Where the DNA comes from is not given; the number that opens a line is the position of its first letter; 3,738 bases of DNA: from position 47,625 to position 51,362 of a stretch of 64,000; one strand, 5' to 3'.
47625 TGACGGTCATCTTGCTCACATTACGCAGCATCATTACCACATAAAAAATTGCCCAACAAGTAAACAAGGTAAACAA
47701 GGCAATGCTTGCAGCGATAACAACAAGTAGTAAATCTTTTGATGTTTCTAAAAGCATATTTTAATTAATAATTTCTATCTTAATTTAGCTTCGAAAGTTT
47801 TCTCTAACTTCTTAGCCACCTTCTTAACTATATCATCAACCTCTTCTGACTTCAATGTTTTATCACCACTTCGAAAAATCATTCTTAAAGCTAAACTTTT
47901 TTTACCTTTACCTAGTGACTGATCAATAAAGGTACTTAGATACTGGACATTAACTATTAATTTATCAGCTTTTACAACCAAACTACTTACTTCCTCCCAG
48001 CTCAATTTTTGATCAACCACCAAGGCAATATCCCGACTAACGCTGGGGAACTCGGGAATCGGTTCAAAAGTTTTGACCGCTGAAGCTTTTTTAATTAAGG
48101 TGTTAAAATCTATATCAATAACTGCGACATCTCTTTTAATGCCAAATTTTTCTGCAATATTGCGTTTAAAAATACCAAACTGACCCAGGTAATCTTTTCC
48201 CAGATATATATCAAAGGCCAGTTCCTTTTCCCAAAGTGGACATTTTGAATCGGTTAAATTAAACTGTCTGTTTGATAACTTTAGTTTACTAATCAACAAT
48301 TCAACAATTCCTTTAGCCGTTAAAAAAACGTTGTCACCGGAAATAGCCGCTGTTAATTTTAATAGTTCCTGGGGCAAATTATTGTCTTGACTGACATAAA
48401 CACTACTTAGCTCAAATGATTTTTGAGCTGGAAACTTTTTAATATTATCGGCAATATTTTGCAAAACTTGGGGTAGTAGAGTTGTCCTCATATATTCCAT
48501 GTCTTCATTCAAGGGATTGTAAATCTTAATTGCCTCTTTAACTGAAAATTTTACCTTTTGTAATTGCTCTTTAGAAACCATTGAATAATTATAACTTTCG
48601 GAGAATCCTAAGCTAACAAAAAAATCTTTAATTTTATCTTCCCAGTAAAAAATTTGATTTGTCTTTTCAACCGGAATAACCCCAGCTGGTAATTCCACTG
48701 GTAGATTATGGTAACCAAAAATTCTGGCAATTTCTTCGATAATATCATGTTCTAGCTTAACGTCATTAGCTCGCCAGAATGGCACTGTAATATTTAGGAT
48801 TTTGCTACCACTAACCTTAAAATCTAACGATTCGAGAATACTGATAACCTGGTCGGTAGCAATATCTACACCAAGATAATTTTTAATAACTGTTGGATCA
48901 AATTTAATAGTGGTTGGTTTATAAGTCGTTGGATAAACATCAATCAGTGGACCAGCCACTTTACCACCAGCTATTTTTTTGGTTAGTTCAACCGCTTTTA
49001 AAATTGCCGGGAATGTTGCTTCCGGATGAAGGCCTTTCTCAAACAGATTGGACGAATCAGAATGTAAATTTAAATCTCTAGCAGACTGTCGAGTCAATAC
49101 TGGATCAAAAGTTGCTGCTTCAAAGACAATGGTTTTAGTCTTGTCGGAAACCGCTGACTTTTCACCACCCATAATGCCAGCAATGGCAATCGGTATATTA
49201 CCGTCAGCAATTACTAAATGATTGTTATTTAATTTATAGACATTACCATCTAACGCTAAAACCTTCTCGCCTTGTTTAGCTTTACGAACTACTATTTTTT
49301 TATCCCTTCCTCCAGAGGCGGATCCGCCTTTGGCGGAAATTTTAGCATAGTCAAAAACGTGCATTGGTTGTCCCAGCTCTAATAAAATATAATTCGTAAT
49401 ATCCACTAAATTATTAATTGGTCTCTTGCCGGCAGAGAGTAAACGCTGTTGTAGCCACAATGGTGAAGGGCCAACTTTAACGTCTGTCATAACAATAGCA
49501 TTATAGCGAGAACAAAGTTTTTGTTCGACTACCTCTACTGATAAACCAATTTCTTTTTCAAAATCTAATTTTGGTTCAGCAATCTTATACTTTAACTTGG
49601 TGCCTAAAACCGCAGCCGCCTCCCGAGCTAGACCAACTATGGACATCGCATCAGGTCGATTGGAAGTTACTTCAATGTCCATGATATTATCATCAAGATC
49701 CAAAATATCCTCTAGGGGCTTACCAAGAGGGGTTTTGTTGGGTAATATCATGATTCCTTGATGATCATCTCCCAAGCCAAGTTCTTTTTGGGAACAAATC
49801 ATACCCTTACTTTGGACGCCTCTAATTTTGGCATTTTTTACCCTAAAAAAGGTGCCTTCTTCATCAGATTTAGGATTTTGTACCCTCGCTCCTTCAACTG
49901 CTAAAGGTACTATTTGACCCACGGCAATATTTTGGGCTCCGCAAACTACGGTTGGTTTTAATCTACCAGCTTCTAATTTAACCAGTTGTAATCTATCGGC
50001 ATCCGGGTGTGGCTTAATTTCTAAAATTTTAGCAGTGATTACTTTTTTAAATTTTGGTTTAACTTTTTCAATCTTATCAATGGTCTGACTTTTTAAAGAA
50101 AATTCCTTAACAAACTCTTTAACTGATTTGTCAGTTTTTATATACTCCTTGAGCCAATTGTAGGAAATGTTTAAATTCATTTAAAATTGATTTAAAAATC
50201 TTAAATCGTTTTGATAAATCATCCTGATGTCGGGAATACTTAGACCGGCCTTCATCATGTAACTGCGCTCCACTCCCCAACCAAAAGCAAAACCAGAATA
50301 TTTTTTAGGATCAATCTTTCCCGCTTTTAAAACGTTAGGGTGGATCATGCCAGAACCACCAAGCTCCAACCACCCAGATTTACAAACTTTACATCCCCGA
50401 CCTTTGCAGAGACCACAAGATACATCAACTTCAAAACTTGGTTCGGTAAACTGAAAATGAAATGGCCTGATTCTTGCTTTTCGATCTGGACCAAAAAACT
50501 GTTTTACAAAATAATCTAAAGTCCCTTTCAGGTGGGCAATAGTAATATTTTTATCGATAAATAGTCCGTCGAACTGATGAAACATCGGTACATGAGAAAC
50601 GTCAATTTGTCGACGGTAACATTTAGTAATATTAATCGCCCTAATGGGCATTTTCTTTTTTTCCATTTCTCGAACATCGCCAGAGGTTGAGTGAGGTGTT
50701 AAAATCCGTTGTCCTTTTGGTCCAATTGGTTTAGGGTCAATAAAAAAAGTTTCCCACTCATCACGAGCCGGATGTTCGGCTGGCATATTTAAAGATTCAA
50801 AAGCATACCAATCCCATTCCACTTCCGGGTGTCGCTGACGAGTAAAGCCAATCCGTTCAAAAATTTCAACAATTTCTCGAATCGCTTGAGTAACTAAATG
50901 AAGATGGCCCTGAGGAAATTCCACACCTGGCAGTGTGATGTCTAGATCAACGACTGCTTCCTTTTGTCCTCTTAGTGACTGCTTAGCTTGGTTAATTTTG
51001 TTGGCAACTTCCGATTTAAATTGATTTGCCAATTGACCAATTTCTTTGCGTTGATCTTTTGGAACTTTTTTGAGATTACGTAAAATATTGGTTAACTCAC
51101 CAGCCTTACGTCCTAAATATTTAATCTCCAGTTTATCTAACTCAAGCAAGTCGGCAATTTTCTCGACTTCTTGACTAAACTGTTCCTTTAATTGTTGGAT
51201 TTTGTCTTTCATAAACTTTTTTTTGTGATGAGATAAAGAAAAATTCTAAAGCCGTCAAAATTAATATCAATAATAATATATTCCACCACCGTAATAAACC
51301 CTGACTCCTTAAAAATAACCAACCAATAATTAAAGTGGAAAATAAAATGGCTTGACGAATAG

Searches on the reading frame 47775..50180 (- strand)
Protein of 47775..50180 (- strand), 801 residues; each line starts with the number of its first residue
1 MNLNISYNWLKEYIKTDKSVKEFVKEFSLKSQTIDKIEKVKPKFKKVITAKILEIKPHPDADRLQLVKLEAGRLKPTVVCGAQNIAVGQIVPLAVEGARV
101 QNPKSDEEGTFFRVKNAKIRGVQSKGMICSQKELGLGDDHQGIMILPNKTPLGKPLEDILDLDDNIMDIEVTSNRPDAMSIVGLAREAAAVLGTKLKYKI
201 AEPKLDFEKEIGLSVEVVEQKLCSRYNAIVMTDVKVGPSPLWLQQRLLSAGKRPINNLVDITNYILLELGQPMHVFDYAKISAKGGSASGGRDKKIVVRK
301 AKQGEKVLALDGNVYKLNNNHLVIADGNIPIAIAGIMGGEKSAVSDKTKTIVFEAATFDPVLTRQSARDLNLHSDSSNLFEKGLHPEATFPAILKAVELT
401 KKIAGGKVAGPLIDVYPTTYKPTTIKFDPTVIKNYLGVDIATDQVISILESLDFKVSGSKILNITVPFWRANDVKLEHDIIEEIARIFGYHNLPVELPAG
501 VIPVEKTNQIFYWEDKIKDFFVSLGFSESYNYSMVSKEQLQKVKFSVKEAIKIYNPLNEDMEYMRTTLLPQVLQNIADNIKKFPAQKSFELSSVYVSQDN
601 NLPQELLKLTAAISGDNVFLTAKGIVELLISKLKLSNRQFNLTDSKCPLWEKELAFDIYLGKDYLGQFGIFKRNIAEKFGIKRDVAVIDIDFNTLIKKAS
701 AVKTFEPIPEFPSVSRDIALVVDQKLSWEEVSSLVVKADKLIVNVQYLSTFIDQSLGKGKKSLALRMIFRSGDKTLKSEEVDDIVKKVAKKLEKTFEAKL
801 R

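Call 61: search_protein_families(library=pfam, proteins=[window:47775-50180:-])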
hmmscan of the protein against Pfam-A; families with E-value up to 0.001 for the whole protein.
window:47775-50180:- (801 aa): 5 families
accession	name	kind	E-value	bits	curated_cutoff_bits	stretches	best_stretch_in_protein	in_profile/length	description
PF03483.22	B3_4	-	1.3e-63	214.2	29.3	1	223-405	2-174/174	B3/4 domain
PF17759.6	tRNA_synthFbeta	-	6.2e-37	127.6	22.4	1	493-692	1-214/214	Phenylalanyl tRNA synthetase beta chain CLM domain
PF03147.19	FDX-ACB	-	7e-25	87.7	31.1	1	709-801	1-94/94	Ferredoxin-fold anticodon binding domain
PF03484.21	B5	-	1e-17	64.5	28.6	1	425-490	1-67/67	tRNA synthetase B5 domain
PF01588.26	tRNA_bind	-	5.8e-17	62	27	1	47-154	1-95/96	Putative tRNA binding domain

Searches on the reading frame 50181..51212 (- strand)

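Call 61: search_protein_families(library=pfam, proteins=[window:50181-51212:-])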
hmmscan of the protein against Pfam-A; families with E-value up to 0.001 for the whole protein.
window:50181-51212:- (343 aa): 2 families
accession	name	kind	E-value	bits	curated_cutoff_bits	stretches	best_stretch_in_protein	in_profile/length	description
PF01409.25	tRNA-synt_2d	-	7e-79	265.2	19.8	1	90-343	2-246/246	tRNA synthetases class II core domain (F)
PF02912.23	Phe_tRNA-synt_N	-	4.6e-16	59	22.3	1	21-85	2-65/69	Aminoacyl tRNA synthetase class II, N-terminal domain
